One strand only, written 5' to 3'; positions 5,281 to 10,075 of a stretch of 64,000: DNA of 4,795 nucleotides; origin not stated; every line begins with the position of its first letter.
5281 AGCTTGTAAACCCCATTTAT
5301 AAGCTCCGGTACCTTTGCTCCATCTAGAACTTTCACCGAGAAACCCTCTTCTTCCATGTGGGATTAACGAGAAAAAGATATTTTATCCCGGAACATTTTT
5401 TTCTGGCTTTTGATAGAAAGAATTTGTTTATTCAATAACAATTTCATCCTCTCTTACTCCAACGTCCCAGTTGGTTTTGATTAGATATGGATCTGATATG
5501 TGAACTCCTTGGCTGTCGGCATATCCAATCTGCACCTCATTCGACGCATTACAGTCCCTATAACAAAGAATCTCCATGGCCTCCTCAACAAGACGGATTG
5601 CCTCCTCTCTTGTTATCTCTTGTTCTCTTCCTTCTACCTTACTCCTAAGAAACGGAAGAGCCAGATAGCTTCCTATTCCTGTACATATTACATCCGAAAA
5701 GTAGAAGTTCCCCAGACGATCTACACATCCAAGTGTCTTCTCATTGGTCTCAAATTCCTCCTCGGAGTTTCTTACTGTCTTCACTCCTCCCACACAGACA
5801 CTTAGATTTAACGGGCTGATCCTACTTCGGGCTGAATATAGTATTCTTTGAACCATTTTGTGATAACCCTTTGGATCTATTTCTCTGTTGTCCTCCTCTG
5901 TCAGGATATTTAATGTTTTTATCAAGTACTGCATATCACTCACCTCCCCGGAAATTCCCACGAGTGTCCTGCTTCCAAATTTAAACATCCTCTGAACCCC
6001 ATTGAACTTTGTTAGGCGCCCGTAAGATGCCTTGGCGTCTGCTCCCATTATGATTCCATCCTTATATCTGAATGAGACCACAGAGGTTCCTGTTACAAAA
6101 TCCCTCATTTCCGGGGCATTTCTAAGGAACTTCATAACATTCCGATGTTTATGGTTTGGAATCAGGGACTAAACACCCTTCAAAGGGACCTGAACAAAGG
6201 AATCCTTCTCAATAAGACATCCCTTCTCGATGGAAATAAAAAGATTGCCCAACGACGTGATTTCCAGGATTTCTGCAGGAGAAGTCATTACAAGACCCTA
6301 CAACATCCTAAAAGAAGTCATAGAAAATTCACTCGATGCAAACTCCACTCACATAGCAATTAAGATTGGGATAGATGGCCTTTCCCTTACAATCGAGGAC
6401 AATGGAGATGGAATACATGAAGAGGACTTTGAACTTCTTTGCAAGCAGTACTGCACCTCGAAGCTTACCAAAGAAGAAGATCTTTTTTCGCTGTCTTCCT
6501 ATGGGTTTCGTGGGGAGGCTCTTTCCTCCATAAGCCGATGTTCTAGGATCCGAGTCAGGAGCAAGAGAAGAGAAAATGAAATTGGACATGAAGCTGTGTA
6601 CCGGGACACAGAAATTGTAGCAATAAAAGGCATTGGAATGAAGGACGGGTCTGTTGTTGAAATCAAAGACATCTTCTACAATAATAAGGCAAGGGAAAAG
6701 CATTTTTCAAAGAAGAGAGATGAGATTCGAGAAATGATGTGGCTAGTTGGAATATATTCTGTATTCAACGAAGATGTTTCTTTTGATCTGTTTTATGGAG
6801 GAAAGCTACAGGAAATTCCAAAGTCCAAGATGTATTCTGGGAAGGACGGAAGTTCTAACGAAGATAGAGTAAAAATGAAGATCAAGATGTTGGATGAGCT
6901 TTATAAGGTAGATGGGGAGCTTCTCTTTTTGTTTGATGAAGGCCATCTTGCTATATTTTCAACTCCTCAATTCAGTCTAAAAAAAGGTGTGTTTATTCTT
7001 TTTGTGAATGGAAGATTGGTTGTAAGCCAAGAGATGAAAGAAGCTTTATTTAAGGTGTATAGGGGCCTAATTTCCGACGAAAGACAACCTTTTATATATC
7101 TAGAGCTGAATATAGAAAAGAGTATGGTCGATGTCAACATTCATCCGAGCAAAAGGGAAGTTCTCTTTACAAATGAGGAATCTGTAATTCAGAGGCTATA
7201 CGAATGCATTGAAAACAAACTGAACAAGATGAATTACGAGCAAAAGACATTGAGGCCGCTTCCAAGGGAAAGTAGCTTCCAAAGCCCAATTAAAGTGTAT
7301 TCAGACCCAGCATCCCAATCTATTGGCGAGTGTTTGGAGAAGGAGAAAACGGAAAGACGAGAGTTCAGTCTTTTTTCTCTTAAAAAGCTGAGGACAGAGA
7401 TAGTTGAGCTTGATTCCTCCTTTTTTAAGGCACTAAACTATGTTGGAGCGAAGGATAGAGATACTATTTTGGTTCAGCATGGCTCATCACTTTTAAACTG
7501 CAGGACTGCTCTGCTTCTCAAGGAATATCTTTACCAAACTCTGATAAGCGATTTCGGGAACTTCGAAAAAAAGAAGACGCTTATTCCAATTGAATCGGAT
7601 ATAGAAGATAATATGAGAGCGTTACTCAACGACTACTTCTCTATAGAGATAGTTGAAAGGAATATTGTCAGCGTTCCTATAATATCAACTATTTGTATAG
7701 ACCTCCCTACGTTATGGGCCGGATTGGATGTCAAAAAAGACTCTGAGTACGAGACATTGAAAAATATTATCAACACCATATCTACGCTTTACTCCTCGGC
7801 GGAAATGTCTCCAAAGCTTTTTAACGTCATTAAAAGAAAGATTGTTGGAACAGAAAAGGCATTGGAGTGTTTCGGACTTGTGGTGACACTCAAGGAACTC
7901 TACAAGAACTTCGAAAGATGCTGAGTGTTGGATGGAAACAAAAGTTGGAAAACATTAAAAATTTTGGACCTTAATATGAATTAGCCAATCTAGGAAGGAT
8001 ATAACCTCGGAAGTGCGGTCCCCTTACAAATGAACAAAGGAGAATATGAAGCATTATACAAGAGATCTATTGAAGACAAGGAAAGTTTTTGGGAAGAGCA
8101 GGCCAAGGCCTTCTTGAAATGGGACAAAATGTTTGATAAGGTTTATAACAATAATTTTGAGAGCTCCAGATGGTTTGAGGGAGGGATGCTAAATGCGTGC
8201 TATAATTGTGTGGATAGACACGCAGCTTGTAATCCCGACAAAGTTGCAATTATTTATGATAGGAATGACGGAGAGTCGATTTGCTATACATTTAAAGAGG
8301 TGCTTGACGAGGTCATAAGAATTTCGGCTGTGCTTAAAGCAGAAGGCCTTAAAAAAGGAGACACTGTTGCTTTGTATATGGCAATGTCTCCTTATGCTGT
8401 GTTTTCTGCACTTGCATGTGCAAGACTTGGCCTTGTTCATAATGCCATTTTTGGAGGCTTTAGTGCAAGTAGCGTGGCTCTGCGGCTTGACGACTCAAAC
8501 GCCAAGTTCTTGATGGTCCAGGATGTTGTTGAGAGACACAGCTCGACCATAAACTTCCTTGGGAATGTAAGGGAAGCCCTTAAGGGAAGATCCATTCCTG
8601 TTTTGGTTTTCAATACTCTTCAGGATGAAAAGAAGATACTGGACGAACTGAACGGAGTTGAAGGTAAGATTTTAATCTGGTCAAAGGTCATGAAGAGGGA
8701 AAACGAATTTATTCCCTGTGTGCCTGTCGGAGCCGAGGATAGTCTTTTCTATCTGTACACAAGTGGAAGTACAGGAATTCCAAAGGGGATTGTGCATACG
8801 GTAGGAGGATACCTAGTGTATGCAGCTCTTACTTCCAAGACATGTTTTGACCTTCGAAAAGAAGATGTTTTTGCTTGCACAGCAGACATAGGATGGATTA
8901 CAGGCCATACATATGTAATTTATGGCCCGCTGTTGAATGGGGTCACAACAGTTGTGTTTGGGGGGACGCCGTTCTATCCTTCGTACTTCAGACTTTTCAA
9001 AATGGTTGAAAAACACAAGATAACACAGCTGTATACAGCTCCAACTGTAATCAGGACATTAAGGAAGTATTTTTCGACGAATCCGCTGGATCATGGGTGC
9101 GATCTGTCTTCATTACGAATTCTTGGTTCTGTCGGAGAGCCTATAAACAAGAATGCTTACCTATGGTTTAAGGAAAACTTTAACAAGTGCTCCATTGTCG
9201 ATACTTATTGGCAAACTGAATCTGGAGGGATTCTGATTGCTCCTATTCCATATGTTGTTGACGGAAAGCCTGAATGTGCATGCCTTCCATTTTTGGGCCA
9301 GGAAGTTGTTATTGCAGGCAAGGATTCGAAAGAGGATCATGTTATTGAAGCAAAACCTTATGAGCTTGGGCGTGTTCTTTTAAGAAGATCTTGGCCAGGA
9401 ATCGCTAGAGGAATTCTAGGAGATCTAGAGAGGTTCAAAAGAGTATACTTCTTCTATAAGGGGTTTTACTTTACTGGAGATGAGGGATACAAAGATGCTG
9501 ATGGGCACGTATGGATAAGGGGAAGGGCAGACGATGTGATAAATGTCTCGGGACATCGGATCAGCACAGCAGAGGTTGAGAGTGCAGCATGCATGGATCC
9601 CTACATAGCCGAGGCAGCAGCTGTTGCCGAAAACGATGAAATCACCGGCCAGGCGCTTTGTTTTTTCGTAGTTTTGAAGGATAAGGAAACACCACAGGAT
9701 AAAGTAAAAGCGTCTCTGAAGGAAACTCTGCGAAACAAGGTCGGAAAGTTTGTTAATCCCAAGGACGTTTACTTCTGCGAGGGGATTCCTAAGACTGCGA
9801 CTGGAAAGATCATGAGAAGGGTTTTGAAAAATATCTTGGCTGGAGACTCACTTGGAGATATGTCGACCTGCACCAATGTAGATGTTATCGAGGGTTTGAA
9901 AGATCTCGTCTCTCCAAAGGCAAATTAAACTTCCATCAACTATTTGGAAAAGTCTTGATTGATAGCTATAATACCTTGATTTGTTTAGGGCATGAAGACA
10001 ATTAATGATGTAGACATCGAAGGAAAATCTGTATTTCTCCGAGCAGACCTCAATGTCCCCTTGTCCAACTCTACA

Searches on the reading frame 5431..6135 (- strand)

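Call 33: search_protein_families(library=pfam, proteins=[window:5431-6135:-], max_evalue=0.001)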
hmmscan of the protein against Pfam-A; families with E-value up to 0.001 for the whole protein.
window:5431-6135:- (235 aa): 1 family
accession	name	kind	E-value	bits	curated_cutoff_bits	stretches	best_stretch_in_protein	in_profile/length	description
PF00227.31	Proteasome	-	1.4e-23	84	22.4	1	15-204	3-187/189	Proteasome subunit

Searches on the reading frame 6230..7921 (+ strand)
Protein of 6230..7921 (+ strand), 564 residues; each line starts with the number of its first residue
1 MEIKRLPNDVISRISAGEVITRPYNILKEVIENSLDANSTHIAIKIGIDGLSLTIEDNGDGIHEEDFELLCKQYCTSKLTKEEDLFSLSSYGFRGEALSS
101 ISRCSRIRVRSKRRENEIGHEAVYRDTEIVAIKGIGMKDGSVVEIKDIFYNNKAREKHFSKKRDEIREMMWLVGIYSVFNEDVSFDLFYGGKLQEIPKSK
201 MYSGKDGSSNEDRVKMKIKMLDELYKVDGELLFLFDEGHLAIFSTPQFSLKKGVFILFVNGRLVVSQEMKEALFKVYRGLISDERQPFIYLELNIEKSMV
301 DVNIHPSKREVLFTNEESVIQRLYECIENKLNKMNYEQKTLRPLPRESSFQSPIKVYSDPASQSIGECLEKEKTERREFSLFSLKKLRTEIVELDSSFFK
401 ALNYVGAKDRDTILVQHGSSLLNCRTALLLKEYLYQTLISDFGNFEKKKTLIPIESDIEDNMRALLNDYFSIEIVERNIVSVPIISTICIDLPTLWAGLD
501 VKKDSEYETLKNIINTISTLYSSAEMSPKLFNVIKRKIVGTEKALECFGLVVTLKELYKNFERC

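Call 33: search_protein_families(library=pfam, proteins=[window:6230-7921:+], max_evalue=0.001)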
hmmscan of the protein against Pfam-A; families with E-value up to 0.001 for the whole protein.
window:6230-7921:+ (564 aa): 4 families
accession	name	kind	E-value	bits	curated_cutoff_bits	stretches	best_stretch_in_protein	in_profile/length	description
PF01119.25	DNA_mis_repair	-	2.2e-23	82.6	26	1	244-331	30-118/119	DNA mismatch repair protein, C-terminal domain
PF16413.10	Mlh1_C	-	5.3e-18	65.8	25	2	384-448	5-75/264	DNA mismatch repair protein Mlh1 C-terminus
PF13589.12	HATPase_c_3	-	2e-13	51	25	1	26-117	6-98/137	Histidine kinase-, DNA gyrase B-, and HSP90-like ATPase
PF02518.31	HATPase_c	-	5.3e-07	30.5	26.4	1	21-76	4-63/111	Histidine kinase-, DNA gyrase B-, and HSP90-like ATPase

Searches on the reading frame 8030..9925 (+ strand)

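Call 33: search_protein_families(library=pfam, proteins=[window:8030-9925:+], max_evalue=0.001)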
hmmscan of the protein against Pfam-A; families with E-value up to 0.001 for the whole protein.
window:8030-9925:+ (632 aa): 3 families
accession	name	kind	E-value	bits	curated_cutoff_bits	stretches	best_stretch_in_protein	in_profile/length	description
PF00501.34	AMP-binding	-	2.7e-68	231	29.9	1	62-461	2-382/384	AMP-binding enzyme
PF16177.11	ACAS_N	-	1.7e-20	73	27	1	6-60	1-55/55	Acetyl-coenzyme A synthetase N-terminus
PF13193.12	AMP-binding_C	-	4.1e-19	69.7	24.5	1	515-593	1-76/76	AMP-binding enzyme C-terminal domain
